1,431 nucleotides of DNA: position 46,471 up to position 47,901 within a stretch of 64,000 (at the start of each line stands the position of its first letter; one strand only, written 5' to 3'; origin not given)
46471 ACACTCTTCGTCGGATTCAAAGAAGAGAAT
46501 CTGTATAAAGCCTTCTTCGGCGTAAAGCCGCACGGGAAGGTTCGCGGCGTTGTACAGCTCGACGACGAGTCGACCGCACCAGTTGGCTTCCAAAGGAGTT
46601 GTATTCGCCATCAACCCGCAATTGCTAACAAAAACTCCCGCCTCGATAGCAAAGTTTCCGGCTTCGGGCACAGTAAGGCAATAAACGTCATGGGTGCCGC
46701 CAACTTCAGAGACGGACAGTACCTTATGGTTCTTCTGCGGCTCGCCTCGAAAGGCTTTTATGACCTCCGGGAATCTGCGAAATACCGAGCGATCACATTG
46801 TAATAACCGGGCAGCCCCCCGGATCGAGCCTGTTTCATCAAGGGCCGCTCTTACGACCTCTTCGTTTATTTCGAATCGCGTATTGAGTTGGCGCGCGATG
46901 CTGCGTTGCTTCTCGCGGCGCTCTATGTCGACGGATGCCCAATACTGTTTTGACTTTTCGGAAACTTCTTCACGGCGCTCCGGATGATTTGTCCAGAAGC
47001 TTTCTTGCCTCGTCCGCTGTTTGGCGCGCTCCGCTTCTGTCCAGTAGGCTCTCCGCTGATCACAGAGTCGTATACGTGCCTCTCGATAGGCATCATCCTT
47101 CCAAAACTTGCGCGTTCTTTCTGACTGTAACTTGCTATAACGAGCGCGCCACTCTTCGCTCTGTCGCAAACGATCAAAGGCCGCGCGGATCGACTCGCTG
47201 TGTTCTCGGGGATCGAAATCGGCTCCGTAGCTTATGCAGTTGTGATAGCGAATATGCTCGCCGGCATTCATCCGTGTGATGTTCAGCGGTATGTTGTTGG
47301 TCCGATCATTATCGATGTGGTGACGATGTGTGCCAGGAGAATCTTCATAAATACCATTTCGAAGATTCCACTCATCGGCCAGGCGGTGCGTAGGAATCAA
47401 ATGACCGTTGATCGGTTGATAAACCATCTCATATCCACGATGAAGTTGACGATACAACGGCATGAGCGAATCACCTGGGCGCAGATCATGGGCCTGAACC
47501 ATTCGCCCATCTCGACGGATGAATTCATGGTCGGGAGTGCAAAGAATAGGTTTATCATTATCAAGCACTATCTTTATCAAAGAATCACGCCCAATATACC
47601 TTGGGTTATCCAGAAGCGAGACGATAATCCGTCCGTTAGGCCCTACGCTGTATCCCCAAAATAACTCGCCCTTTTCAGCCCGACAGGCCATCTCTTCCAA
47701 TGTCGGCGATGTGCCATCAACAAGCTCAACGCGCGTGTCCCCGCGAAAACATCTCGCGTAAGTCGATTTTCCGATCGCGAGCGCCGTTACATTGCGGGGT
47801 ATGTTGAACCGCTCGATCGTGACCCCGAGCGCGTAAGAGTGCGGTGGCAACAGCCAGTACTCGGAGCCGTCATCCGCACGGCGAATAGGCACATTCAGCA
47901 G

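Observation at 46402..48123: dCTP deaminase gene carries a 377-aa intein with an HNH homing endonuclease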

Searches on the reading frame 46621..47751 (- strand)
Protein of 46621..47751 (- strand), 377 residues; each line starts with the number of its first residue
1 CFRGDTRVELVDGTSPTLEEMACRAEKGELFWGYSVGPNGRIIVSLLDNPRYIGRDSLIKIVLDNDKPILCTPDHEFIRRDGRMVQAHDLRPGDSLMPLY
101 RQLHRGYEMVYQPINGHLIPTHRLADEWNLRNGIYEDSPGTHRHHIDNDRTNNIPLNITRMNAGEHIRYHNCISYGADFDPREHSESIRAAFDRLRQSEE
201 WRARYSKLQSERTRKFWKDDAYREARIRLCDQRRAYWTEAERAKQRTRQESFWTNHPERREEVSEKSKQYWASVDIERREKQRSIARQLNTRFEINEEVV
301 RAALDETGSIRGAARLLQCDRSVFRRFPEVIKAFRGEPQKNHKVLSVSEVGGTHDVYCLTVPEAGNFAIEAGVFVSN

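Call 6: search_protein_families(library=pfam, proteins=[window:46621-47751:-], max_evalue=10)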
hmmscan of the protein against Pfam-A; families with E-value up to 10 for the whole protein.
seq(377 aa): 2 families
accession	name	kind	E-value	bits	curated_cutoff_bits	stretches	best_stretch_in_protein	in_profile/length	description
PF14890.11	Intein_splicing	-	1.3e-13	51.4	35.8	1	17-377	11-155/155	Intein splicing domain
PF04837.17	MbeB_N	-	0.3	11.9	22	1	279-307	16-44/52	MbeB-like, N-term conserved region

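Call 41: predict_structure(alignment_id=A2)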
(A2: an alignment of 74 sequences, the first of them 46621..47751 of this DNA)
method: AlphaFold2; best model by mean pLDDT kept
length: 377 residues; sequences in the alignment: 74
mean_pLDDT: 91.4   pTM: 0.64
mean pLDDT of the five models: 91.4, 89.4, 89.4, 89.3, 88.6
residues with pLDDT >= 90: 266; 70-90: 100; 50-70: 11; < 50: 0
segments of 3 or more residues with pLDDT < 50: none
pLDDT, mean of each block of 10 residues (from residue 1): 97 97 97 96 97 97 97 97 96 97 91 92 98 96 95 96 92 82 84 93 94 93 91 90 93 94 87 78 65 87 88 87 85 72 96 97 95 95
secondary structure, 60 per line:
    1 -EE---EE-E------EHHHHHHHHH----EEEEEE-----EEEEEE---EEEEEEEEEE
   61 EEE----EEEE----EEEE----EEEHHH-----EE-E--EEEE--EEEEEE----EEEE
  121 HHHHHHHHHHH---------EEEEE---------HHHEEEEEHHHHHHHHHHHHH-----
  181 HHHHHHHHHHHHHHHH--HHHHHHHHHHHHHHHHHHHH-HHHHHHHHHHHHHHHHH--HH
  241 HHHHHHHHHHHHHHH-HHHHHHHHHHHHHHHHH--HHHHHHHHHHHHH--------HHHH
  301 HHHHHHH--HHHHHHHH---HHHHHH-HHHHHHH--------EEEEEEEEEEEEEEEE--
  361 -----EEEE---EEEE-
elements in order: H18-26 E31-36 E42-47 E51-63 E68-71 E76-79 E84-86 E101-104 E107-112 E117-120 H121-131 E141-145 E158-162 H163-175 H181-196 H199-218 H220-236 H239-255 H257-273 H276-288 H297-307 H310-317 H321-326 H328-334 E343-358 E366-369 E373-376

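Call 44: search_protein_representatives(protein=window:46621-47751:-)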
Query: 377 residues. Proteins with E-value up to 0.001 (for the whole library): 4068; up to 1e-10: 2478; up to 1e-30: 342. The best 150 are listed.
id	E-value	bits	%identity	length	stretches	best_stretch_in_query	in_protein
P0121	2.1e-111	389.6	50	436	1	1-376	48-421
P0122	1.3e-101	357.3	47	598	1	1-377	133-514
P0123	5.2e-99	348.8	48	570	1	1-377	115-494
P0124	6.9e-99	348.4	48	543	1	1-377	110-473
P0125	4.5e-98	345.7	59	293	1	62-337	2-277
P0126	4.4e-97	342.4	73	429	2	1-145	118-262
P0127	7.0e-94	331.9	33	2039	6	1-377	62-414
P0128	4.9e-93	329.1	44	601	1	1-377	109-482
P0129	1.5e-88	314.3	43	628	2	1-336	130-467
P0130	1.4e-87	311.1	90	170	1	161-326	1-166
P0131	1.4e-86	307.9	55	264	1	21-287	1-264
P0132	2.1e-81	290.8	36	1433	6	1-171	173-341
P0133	1.0e-80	288.5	42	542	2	1-335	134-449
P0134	2.0e-80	287.6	72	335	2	1-155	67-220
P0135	1.6e-78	281.3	41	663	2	1-337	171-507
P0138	2.7e-74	267.4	38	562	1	1-377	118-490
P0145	4.4e-70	253.6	42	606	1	1-377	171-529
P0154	6.4e-65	236.6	36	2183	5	1-377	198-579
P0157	2.7e-63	231.2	33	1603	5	1-377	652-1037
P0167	4.6e-60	220.6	33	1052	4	1-377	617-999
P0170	2.5e-59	218.2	37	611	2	1-338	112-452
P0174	2.7e-57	211.5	35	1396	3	1-377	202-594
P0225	2.9e-45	171.9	36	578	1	1-377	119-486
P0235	2.6e-44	168.7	40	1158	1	1-377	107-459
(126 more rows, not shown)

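Call 45: search_protein_families(library=pfam, proteins=[P0127, P0154, P0157, P0167, P0174, P0235], max_evalue=0.00001)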
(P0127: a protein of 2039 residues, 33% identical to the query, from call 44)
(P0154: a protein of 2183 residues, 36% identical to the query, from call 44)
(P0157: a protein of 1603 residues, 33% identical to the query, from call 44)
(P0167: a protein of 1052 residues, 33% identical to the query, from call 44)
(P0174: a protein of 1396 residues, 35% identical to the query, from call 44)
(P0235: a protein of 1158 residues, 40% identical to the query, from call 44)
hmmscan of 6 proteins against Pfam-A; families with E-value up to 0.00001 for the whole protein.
P0127 (2039 aa): 3 families
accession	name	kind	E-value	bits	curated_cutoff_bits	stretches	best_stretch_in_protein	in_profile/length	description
PF14890.11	Intein_splicing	-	1e-83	279.2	35.8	4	439-774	3-155/155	Intein splicing domain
PF07230.16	Portal_T4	-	3.2e-23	82.6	22.9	2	1775-1928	247-406/433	Bacteriophage T4-like portal protein (Gp20)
PF13392.12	HNH_3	-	2.2e-16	59.6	24.8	1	1509-1541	13-45/46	HNH endonuclease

P0154 (2183 aa): 3 families
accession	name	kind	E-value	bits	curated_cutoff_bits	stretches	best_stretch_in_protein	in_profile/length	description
PF14890.11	Intein_splicing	-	4.3e-46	157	35.8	3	624-762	2-155/155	Intein splicing domain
PF07591.16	PT-HINT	-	2.7e-09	37.9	27.7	0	671-763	46-137/137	Pretoxin HINT domain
PF01079.26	Hint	-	6.8e-06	26.3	29.7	0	613-700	10-96/213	Hint module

P0157 (1603 aa): 5 families
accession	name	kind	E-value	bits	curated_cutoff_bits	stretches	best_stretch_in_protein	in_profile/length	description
PF14890.11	Intein_splicing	-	4.8e-52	176.3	35.8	3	1094-1368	2-155/155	Intein splicing domain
PF07230.16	Portal_T4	-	5.5e-44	151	22.9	3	420-671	19-272/433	Bacteriophage T4-like portal protein (Gp20)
PF13392.12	HNH_3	-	6.6e-16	58.1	24.8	0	223-267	2-45/46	HNH endonuclease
PF01079.26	Hint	-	2.5e-09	37.5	29.7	0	1080-1174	7-97/213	Hint module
PF07591.16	PT-HINT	-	2.6e-09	37.9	27.7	0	1143-1183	45-88/137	Pretoxin HINT domain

P0167 (1052 aa): 2 families
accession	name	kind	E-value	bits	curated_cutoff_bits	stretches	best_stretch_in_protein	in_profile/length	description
PF14890.11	Intein_splicing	-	2.9e-40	138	35.8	2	625-999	2-155/155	Intein splicing domain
PF13392.12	HNH_3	-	1e-11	44.7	24.8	1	742-784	1-44/46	HNH endonuclease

P0174 (1396 aa): 2 families
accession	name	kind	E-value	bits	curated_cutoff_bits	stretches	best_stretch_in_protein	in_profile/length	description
PF14890.11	Intein_splicing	-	5e-33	114.5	35.8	2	726-1010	1-155/155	Intein splicing domain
PF13392.12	HNH_3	-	1.1e-14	54.2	24.8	1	329-363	10-44/46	HNH endonuclease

P0235 (1158 aa): 3 families
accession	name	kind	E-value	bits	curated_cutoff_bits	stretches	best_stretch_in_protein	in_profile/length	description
PF00521.26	DNA_topoisoIV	-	3e-156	521.1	31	2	460-815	79-431/432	DNA gyrase/topoisomerase IV, subunit A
PF03989.18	DNA_gyraseA_C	-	3e-54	180.7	27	4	1109-1153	1-45/48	DNA gyrase C-terminal domain, beta-propeller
PF14890.11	Intein_splicing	-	1.1e-20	74.4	35.8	1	115-459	2-155/155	Intein splicing domain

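Call 47: fold_search(model_id=the predicted structure, library=pdb)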
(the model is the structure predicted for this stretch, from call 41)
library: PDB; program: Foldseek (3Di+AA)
matches with E <= 10: 396; with E <= 0.001: 47
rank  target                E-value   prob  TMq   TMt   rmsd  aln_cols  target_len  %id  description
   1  4o1r                  1.6e-06  1.00  0.23  0.56   4.1       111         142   20  Crystal structure of NpuDnaB intein (released 2014-03-19)
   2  3ifj_A                2.0e-06  1.00  0.24  0.62   3.8       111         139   20  Crystal structure of Mtu recA intein, splicing domain (released 2009-10-06)
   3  5i0a                  2.1e-06  1.00  0.24  0.61   7.7       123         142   20  RecA mini intein in complex with cisplatin (released 2016-09-21)
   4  2in0                  2.9e-06  1.00  0.24  0.62   4.3       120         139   19  crystal structure of Mtu recA intein splicing domain (released 2007-05-01)
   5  6frg                  4.6e-06  1.00  0.24  0.55   2.6       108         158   17  Crystal structure of G-1F mutant of Ssp DnaB Mini-Intein variant M86 (released 2019-01-30)
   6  2imz_A                5.4e-06  1.00  0.25  0.63   1.9       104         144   20  Crystal structure of Mtu recA intein splicing domain (released 2007-05-01)
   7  1zd7_A                6.8e-06  1.00  0.23  0.52   2.9       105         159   19  1.7 Angstrom Crystal Structure Of Post-Splicing Form of a dnaE Intein from Synechocystis Sp. Pcc 6803 (released 2006-01-24)
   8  1zde                  6.8e-06  1.00  0.25  0.54   4.6       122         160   18  1.95 Angstrom Crystal Structure of a dnaE Intein Precursor from Synechocystis Sp. Pcc 6803 (released 2006-01-24)
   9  2imz_B                7.6e-06  1.00  0.24  0.62   1.9       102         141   20  Crystal structure of Mtu recA intein splicing domain (released 2007-05-01)
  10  3igd                  8.0e-06  1.00  0.24  0.60   5.0       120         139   20  Crystal structure of Mtu recA intein, splicing domain (released 2009-10-06)
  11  4kl5_A                8.0e-06  1.00  0.24  0.61   7.6       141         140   18  Crystal structure of NpuDnaE intein (released 2013-09-04)
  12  2in9                  9.0e-06  1.00  0.24  0.62   3.7       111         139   20  crystal structure of Mtu recA intein, splicing domain (released 2007-05-01)
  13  6rpq                  1.1e-05  1.00  0.24  0.35   6.1       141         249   18  Crystal structure of PhoCDC21-1 intein (released 2019-08-14)
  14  2in8                  1.3e-05  1.00  0.24  0.62   3.7       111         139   20  crystal structure of Mtu recA intein, splicing domain (released 2007-05-01)
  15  1mi8                  1.3e-05  1.00  0.23  0.60   1.8        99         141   13  2.0 Angstrom crystal structure of a DnaB intein from Synechocystis sp. PCC 6803 (released 2003-08-19)
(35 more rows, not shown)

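Call 54: search_protein_families(library=phrogs, proteins=[window:46621-47751:-], max_evalue=0.01)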
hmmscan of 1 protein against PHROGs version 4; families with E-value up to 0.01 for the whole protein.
window:46621-47751:- (377 aa): 3 families
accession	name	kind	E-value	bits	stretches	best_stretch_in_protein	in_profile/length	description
phrog_7545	-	DNA, RNA and nucleotide metabolism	9.5e-06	26.9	1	100-171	61-134/160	HNH endonuclease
phrog_21964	-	DNA, RNA and nucleotide metabolism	2.4e-05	25.1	1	105-171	148-213/244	HNH endonuclease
phrog_15471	-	DNA, RNA and nucleotide metabolism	0.00025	21.9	1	139-235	49-110/183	HNH endonuclease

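Call 64: search_protein_families(library=pfam, proteins=[P0121, P0122, P0123, P0128, P0129, P0135, P0138, P0145, P0170, P0225], max_evalue=0.0001)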
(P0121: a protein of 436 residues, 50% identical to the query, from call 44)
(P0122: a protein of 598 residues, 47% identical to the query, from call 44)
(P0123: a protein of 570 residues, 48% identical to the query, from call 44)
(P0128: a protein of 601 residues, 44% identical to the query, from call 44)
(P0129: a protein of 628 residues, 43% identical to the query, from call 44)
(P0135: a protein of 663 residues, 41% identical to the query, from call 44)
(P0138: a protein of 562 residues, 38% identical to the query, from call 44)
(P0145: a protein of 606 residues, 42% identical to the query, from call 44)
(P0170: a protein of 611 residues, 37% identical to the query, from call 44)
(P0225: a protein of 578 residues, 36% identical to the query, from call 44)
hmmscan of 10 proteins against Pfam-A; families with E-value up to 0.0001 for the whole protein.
P0121 (436 aa): 1 family
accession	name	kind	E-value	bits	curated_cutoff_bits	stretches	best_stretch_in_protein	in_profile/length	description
PF14890.11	Intein_splicing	-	2.3e-16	60.4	35.8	1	56-421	2-154/155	Intein splicing domain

P0122 (598 aa): 2 families
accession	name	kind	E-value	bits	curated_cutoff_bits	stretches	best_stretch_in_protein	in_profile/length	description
PF22769.1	DCD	-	1.3e-23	84.3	27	2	46-134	29-107/153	dCTP deaminase-like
PF14890.11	Intein_splicing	-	1.5e-10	41.6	35.8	1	187-514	47-155/155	Intein splicing domain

P0123 (570 aa): 2 families
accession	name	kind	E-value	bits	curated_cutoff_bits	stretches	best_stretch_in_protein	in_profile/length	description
PF22769.1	DCD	-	1.2e-23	84.3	27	2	4-115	2-106/153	dCTP deaminase-like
PF14890.11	Intein_splicing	-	1.7e-09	38.1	35.8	1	122-494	1-155/155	Intein splicing domain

P0128 (601 aa): 2 families
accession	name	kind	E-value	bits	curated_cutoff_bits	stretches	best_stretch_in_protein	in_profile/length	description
PF22769.1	DCD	-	1.5e-23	84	27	2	10-110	13-107/153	dCTP deaminase-like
PF14890.11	Intein_splicing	-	2.5e-11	44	35.8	1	127-482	10-155/155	Intein splicing domain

P0129 (628 aa): 2 families
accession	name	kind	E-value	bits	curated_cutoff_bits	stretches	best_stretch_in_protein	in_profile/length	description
PF22769.1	DCD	-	1.9e-22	80.5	27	2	31-130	29-106/153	dCTP deaminase-like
PF14890.11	Intein_splicing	-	1.3e-15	57.9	35.8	1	140-556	4-155/155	Intein splicing domain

P0135 (663 aa): 2 families
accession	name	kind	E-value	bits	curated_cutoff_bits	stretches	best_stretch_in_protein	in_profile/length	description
PF22769.1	DCD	-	1.5e-24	87.3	27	2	61-171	10-110/153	dCTP deaminase-like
PF14890.11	Intein_splicing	-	6.7e-15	55.7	35.8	1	187-596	11-155/155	Intein splicing domain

P0138 (562 aa): 2 families
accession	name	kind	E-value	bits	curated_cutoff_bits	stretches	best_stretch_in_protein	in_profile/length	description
PF22769.1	DCD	-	1.8e-21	77.3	27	2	491-535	106-152/153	dCTP deaminase-like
PF14890.11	Intein_splicing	-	1.6e-14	54.4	35.8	1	134-490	11-155/155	Intein splicing domain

P0145 (606 aa): 2 families
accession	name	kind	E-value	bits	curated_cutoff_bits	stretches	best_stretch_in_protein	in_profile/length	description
PF22769.1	DCD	-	3e-29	102.5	27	2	85-171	20-106/153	dCTP deaminase-like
PF14890.11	Intein_splicing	-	9e-20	71.5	35.8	1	214-529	35-155/155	Intein splicing domain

P0170 (611 aa): 3 families
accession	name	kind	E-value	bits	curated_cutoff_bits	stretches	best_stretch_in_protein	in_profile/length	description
PF22769.1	DCD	-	4.1e-26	92.3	27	2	25-112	29-106/153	dCTP deaminase-like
PF14890.11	Intein_splicing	-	1.1e-14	55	35.8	1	137-540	18-155/155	Intein splicing domain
PF13392.12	HNH_3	-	1.8e-06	27.9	24.8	1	252-280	16-44/46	HNH endonuclease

P0225 (578 aa): 2 families
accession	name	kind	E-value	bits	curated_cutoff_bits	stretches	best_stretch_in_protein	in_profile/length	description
PF22769.1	DCD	-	1.4e-25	90.6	27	2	4-120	4-107/153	dCTP deaminase-like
PF14890.11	Intein_splicing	-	1.3e-13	51.5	35.8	1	138-486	14-155/155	Intein splicing domain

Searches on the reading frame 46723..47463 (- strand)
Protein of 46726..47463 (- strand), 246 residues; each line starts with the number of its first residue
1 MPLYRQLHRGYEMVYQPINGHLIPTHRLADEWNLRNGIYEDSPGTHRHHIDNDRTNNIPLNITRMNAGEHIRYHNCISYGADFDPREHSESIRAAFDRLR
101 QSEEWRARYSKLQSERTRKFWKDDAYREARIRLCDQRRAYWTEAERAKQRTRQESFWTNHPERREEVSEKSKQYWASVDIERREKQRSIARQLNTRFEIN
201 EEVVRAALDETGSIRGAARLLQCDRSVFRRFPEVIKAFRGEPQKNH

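Call 6: search_protein_families(library=pfam, proteins=[window:46726-47463:-], max_evalue=10)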
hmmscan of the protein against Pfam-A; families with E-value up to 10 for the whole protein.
seq(246 aa): 2 families
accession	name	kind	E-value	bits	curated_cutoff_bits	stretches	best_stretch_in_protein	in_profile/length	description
PF01159.24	Ribosomal_L6e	-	0.16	12.9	21.4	1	137-202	36-103/111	Ribosomal protein L6e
PF04837.17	MbeB_N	-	0.74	10.6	22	1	183-211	16-44/52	MbeB-like, N-term conserved region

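Call 26: search_solved_structures(query=A1, max_evalue=10, show_alignments=3)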
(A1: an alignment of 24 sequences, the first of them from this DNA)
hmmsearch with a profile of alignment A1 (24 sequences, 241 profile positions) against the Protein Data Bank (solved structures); distinct sequences matched with E-value up to 10: 0.

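Call 27: search_protein_families(library=pfam, alignment_id=A1, max_evalue=1)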
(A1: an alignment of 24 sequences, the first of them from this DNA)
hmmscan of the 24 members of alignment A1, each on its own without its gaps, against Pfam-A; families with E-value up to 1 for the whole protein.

A. member 1, seq(242 aa): 2 families
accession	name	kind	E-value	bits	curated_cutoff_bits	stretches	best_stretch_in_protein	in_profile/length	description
PF01159.24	Ribosomal_L6e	-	0.15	12.9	21.4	1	132-197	36-103/111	Ribosomal protein L6e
PF04837.17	MbeB_N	-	0.56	11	22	1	178-206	16-44/52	MbeB-like, N-term conserved region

B. families by the number of members that match (of 24 scanned): 20 families
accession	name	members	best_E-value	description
PF13392.12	HNH_3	10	3.1e-09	HNH endonuclease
PF13518.12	HTH_28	5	0.039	Helix-turn-helix domain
PF04837.17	MbeB_N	2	0.31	MbeB-like, N-term conserved region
PF05719.16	GPP34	1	0.0058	Golgi phosphoprotein 3 (GPP34)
PF05752.16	Calici_MSP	1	0.0078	Calicivirus minor structural protein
PF23786.1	Baseplate_wedge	1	0.016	Phage baseplate wedge subunit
PF20776.3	SLS1_N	1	0.019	SLS1 protein N-terminal domain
PF13551.12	HTH_29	1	0.034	Winged helix-turn helix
PF03207.18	OspD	1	0.04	Borrelia outer surface protein D (OspD)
PF18984.5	DUF5717_N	1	0.04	Family of unknown function (DUF5717)N-terminal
PF18934.5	DUF5682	1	0.059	Family of unknown function (DUF5682)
PF23947.1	DUF7281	1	0.082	Domain of unknown function (DUF7281)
PF02732.21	ERCC4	1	0.089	ERCC4 domain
PF23397.1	DUF7104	1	0.11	Domain of unknown function (DUF7104)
PF04004.18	Leo1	1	0.14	Leo1-like protein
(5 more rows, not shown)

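Call 38: predict_structure(alignment_id=A3)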
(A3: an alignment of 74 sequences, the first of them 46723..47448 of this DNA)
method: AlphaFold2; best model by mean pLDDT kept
length: 242 residues; sequences in the alignment: 74
mean_pLDDT: 87.9   pTM: 0.45
mean pLDDT of the five models: 87.9, 85.8, 85.6, 83.8, 78.1
residues with pLDDT >= 90: 152; 70-90: 71; 50-70: 14; < 50: 5
segments of 3 or more residues with pLDDT < 50: 1-3
pLDDT, mean of each block of 10 residues (from residue 1): 52 70 88 93 90 90 87 81 89 95 95 93 91 92 96 97 95 93 76 93 96 93 91 83 48
secondary structure, 60 per line:
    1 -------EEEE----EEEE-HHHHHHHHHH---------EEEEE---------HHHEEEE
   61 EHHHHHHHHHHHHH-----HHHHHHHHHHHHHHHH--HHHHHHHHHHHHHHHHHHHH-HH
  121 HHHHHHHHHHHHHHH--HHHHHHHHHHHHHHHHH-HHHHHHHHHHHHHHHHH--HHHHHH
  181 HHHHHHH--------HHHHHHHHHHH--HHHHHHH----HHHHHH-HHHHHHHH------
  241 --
elements in order: E8-11 E16-19 H21-30 E40-44 E57-61 H62-74 H80-95 H98-117 H119-135 H138-154 H156-172 H175-187 H196-206 H209-215 H220-225 H227-234

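Call 40: fold_search(model_id=the predicted structure, library=pdb)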
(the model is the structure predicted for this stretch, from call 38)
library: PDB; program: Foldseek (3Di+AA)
matches with E <= 10: 85; with E <= 0.001: 0
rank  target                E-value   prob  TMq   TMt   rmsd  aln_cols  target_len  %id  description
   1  1u3e_M                3.1e-01  0.63  0.19  0.26   9.2        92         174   16  DNA binding and cleavage by the HNH homing endonuclease I-HmuI (released 2004-08-31)
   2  8wpa_C                1.4e+00  0.63  0.14  0.38   5.4        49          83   26  Crystal Structure of the Acinetobacter baumannii LysR family regulator AceR DNA-binding domain (H32) (released 2025-04-16)
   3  9iyz_A                1.9e+00  0.54  0.14  0.37   5.5        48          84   27  Crystal Structure of the Acinetobacter baumannii LysR family regulator AceR DNA-binding domain (P321) (released 2025-08-06)
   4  8wpa_A                2.0e+00  0.44  0.14  0.36   5.6        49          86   28  Crystal Structure of the Acinetobacter baumannii LysR family regulator AceR DNA-binding domain (H32) (released 2025-04-16)
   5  9iyz_B                2.0e+00  0.38  0.14  0.37   6.2        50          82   28  Crystal Structure of the Acinetobacter baumannii LysR family regulator AceR DNA-binding domain (P321) (released 2025-08-06)
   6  8wpa_D                2.0e+00  0.28  0.14  0.33   7.9        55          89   25  Crystal Structure of the Acinetobacter baumannii LysR family regulator AceR DNA-binding domain (H32) (released 2025-04-16)
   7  5y9s_D                2.3e+00  0.33  0.14  0.12   4.6        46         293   22  Crystal structure of VV2_1132, a LysR family transcriptional regulator (released 2018-03-28)
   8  5y9s_B                2.4e+00  0.33  0.14  0.13   4.6        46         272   22  Crystal structure of VV2_1132, a LysR family transcriptional regulator (released 2018-03-28)
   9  9iyz_C                2.7e+00  0.41  0.14  0.38   4.3        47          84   28  Crystal Structure of the Acinetobacter baumannii LysR family regulator AceR DNA-binding domain (P321) (released 2025-08-06)
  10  8z0l_F                2.9e+00  0.35  0.20  0.16   5.2        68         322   15  Cryo-EM structure of Cas8-HNH system at partial R-loop state (released 2024-10-02)
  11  8zdy_G                3.1e+00  0.47  0.18  0.13   2.9        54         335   17  Cryo-EM structure of Cas8-HNH system at target free state (released 2024-10-02)
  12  5y9s_C                3.1e+00  0.25  0.14  0.12   4.6        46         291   22  Crystal structure of VV2_1132, a LysR family transcriptional regulator (released 2018-03-28)
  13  9siu_A                3.3e+00  0.30  0.20  0.15   5.7        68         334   15  Type I-F_HNH variant Cascade bound to dsDNA, HNH domain in outwards position (released 2026-02-18)
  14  2esn_C                3.5e+00  0.44  0.15  0.12   3.6        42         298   21  The crystal structure of probable transcriptional regulator PA0477 from Pseudomonas aeruginosa (released 2005-11-01)
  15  9shx_A                3.9e+00  0.28  0.20  0.15   5.7        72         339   14  Type I-F_HNH variant Cascade bound to dsDNA, HNH domain in middle position (released 2026-02-04)
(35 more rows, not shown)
